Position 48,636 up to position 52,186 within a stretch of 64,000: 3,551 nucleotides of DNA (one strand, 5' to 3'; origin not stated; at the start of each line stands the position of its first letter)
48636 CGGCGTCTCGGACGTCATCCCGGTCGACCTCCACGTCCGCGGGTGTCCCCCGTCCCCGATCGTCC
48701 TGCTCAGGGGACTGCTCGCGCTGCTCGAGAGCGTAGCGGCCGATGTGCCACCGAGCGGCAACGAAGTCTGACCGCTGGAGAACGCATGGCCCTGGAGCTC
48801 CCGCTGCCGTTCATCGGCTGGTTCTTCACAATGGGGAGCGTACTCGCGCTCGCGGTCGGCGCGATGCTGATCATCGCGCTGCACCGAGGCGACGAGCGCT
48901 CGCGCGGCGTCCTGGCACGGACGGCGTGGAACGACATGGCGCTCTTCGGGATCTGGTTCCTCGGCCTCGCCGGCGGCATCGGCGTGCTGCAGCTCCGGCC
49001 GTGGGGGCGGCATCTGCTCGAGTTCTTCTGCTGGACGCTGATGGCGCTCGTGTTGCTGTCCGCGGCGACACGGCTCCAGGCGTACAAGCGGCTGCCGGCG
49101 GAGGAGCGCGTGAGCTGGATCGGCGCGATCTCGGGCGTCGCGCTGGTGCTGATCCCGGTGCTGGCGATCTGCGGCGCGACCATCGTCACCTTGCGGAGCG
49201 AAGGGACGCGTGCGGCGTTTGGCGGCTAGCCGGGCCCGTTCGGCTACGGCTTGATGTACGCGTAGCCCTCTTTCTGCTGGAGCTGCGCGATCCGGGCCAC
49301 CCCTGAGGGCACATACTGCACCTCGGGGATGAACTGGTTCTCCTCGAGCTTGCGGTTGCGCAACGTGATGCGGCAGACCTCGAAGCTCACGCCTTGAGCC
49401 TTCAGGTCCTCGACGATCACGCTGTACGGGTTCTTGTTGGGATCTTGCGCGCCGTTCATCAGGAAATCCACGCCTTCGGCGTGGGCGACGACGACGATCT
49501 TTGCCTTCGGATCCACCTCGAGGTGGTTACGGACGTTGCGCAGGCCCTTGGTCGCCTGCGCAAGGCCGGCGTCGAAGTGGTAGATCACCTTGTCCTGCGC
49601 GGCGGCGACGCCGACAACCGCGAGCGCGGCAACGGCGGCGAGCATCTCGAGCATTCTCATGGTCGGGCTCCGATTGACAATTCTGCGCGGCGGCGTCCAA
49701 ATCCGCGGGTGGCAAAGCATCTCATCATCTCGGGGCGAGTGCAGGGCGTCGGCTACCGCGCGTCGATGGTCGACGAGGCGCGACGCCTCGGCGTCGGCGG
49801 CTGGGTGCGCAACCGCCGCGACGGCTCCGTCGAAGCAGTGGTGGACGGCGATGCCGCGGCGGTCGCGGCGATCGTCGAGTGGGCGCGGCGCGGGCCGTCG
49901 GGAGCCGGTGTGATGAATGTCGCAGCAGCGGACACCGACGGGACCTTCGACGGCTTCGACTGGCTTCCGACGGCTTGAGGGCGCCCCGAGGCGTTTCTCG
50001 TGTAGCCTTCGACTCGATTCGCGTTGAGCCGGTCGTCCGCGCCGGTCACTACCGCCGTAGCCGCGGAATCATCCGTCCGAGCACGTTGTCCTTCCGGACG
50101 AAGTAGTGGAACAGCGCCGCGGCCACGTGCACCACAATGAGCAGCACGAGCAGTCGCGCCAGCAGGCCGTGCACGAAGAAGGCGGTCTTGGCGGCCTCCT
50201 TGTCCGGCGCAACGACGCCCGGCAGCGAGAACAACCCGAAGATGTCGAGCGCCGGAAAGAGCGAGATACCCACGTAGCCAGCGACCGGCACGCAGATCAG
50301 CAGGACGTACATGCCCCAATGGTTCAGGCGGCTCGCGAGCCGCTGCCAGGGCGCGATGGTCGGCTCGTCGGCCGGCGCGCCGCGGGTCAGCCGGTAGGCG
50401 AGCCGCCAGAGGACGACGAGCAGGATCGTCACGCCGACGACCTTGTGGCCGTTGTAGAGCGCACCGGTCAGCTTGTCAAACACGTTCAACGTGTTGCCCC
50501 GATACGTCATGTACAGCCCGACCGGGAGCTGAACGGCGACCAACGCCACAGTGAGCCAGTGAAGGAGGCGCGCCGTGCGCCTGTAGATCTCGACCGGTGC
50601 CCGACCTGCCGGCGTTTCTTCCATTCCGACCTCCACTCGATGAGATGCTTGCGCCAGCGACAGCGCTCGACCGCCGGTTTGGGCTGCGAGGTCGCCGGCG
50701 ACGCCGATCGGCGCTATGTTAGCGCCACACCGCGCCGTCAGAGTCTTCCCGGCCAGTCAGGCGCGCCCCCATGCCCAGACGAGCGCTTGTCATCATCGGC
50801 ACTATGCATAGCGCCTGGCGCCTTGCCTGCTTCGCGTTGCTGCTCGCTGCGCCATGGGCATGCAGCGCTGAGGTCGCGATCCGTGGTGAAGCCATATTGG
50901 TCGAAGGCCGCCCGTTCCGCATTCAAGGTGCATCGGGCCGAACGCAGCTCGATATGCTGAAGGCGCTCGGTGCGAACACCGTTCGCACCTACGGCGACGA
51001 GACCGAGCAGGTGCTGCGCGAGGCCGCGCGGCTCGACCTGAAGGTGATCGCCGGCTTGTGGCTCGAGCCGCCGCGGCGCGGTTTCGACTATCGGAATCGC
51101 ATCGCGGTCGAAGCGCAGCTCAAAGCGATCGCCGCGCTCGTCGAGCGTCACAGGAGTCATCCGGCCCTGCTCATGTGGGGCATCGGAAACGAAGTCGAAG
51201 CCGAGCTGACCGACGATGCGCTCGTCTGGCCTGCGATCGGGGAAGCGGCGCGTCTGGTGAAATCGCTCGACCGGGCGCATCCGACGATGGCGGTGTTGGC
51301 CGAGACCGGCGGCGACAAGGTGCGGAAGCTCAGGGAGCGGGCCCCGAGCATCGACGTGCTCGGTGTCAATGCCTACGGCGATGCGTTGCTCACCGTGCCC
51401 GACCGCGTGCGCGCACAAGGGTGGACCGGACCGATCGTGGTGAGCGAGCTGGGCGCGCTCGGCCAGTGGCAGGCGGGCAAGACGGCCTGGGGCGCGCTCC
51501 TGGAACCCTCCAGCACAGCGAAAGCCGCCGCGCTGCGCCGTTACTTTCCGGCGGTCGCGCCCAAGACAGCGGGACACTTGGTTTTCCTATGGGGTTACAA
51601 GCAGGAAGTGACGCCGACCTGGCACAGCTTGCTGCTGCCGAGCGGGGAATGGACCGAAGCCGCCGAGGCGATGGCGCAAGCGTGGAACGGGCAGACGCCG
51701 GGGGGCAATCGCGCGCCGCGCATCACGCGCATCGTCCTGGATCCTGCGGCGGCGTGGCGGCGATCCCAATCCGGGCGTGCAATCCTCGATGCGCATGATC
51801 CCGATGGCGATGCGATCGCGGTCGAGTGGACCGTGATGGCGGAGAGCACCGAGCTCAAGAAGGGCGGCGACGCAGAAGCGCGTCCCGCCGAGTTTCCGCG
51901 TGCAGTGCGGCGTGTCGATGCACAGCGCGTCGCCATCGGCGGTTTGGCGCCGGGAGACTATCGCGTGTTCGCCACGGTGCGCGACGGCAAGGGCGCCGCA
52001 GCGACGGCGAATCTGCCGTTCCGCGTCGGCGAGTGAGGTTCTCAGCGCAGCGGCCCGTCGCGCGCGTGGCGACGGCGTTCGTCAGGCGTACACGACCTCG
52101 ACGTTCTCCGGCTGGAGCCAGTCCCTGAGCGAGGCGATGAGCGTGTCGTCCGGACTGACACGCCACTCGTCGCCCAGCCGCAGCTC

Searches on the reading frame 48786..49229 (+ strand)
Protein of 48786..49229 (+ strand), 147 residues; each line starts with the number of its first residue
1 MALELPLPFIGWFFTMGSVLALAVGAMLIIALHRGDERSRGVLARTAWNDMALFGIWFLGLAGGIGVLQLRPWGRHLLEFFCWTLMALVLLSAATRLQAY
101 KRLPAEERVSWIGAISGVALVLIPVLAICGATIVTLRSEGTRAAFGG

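Call 46: search_protein_families(library=pfam, proteins=[window:48786-49229:+], max_evalue=0.01)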
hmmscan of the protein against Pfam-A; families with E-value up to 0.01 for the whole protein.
window:48786-49229:+ (147 aa): 0 families

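Call 73: search_solved_structures(query=A1, max_evalue=10)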
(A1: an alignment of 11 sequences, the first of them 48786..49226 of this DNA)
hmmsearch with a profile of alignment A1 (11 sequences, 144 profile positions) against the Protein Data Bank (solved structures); distinct sequences matched with E-value up to 10: 8.
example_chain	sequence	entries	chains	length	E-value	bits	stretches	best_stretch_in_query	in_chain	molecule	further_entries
4q5m_A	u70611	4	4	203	0.031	17.3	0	42-80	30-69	Protease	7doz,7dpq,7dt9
1g6l_A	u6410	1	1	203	0.053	16.6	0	42-80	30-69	HIV-1 PROTEASE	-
3kt2_A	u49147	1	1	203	0.054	16.5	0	42-80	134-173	Protease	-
3kt5_A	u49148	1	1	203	0.054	16.5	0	42-80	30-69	Protease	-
1lv1_A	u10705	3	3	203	0.054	16.5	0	42-80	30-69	HIV-1 protease | POL PROTEIN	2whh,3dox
1hvc_A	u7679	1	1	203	0.056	16.5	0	42-80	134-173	HIV-1 PROTEASE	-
4qlh_A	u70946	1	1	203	0.056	16.5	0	42-80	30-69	Protease, linker, Protease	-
2pyn_A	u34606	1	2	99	0.84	12.7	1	42-86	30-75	PROTEASE RETROPEPSIN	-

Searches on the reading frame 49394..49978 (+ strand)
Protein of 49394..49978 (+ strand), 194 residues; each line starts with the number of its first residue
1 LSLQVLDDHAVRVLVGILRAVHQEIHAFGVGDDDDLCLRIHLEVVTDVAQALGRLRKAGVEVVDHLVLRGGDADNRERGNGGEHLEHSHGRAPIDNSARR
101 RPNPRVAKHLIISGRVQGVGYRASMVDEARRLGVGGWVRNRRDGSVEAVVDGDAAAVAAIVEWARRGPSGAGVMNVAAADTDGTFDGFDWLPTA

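Call 7: search_protein_families(library=pfam, proteins=[window:49394-49978:+], max_evalue=0.01)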
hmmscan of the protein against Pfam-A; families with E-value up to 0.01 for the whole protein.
window:49394-49978:+ (194 aa): 1 family
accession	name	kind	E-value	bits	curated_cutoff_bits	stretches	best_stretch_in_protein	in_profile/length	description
PF00708.24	Acylphosphatase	-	1.8e-21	76.7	22.5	1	109-188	2-83/85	Acylphosphatase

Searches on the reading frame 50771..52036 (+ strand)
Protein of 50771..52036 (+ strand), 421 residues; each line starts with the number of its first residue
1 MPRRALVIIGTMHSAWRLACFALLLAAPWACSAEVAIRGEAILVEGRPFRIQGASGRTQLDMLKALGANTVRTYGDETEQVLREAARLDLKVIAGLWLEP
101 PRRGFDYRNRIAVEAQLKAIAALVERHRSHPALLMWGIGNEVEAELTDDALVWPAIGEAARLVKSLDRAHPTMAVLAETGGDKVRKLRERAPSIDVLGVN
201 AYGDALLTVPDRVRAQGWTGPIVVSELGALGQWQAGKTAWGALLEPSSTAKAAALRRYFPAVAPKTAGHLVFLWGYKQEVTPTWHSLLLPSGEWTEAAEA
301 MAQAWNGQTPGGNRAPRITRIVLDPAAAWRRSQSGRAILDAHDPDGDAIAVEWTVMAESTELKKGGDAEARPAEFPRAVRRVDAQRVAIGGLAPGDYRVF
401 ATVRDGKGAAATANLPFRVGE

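Call 7: search_protein_families(library=pfam, proteins=[window:50771-52036:+], max_evalue=0.01)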
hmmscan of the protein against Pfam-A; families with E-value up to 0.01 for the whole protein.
window:50771-52036:+ (421 aa): 1 family
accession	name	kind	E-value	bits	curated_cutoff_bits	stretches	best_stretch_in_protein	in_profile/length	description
PF02836.23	Glyco_hydro_2_C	-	9.6e-05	22.1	21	1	113-151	107-145/302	Glycosyl hydrolases family 2, TIM barrel domain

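Call 46: search_protein_families(library=pfam, proteins=[window:50771-52036:+], max_evalue=0.01)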
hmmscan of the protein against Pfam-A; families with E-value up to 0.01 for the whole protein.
window:50771-52036:+ (421 aa): 1 family
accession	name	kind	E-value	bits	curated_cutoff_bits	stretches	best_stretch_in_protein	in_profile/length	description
PF02836.23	Glyco_hydro_2_C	-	9.6e-05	22.1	21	1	113-151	107-145/302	Glycosyl hydrolases family 2, TIM barrel domain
